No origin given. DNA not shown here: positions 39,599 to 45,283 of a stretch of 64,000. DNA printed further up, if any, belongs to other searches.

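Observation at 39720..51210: All four giant genes start at GTG exactly 6 nt after a -10 hexamer, suggesting leaderless GTG-initiated mRNAs. The same geometry occurs at three other genes.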

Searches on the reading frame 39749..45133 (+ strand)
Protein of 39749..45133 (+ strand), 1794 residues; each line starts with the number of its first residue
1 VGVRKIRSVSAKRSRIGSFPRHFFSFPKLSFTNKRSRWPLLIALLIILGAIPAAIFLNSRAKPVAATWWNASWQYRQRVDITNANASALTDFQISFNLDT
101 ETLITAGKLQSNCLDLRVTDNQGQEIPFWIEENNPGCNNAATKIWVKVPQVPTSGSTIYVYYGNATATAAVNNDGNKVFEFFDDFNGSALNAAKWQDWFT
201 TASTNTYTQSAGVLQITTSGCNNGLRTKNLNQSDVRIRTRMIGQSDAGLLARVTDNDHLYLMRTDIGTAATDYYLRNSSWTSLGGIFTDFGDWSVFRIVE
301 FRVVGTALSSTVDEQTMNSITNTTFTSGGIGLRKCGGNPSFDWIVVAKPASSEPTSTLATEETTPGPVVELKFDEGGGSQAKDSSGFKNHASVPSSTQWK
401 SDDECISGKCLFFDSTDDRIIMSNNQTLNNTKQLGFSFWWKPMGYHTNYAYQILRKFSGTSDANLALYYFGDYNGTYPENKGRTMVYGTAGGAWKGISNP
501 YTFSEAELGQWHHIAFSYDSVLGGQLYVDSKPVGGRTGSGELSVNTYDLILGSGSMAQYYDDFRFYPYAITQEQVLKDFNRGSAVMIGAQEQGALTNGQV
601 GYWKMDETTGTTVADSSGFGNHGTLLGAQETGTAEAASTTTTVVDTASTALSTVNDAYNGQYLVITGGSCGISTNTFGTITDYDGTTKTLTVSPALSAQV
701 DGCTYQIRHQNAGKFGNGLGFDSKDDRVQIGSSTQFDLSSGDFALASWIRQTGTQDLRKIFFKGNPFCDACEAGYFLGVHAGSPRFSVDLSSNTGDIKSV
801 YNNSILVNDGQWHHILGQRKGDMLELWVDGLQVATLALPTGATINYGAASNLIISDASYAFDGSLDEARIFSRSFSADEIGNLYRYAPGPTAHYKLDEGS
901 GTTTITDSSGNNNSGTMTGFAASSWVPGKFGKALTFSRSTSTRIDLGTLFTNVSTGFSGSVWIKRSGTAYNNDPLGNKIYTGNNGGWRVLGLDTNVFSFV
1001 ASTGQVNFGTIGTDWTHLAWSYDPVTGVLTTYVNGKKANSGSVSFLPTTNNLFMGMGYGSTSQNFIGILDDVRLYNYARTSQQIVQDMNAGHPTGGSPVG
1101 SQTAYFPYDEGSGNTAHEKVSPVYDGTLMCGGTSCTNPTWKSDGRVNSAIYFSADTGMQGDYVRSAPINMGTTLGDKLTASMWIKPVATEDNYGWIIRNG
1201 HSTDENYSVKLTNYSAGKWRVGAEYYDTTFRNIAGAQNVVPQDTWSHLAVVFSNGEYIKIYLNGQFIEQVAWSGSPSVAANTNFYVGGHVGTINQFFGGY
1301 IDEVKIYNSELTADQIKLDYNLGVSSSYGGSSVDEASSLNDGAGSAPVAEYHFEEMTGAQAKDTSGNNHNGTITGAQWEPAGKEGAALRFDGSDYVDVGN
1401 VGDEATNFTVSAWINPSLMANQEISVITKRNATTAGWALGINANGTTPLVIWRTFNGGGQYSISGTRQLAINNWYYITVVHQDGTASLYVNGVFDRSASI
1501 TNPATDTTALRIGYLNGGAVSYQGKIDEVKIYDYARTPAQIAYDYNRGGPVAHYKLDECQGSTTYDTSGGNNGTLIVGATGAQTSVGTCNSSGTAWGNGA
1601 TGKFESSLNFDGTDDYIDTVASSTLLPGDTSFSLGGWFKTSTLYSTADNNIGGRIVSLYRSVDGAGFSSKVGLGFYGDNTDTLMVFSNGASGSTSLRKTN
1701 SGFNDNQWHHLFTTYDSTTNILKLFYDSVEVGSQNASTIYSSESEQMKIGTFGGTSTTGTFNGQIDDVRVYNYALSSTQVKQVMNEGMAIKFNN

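Call 9: search_protein_families(library=pfam, proteins=[window:39749-45133:+])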
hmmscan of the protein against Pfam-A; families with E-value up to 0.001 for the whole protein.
window:39749-45133:+ (1794 aa): 5 families
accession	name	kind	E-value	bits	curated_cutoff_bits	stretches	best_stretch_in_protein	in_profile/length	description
PF13385.13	Laminin_G_3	-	8.2e-117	386.8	27.6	6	1391-1542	2-151/151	Concanavalin A-like lectin/glucanases superfamily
PF10102.14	DUF2341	-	3.7e-23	82.2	23.4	1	112-196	1-82/84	Domain of unknown function (DUF2341)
PF02210.31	Laminin_G_2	-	3.1e-21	76.6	22.9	2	777-843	23-86/126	Laminin G domain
PF00354.24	Pentaxin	-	5.3e-12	46.3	25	0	1705-1788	82-171/194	Pentaxin family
PF00054.30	Laminin_G_1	-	3.8e-10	40.5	24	1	776-845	23-88/131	Laminin G domain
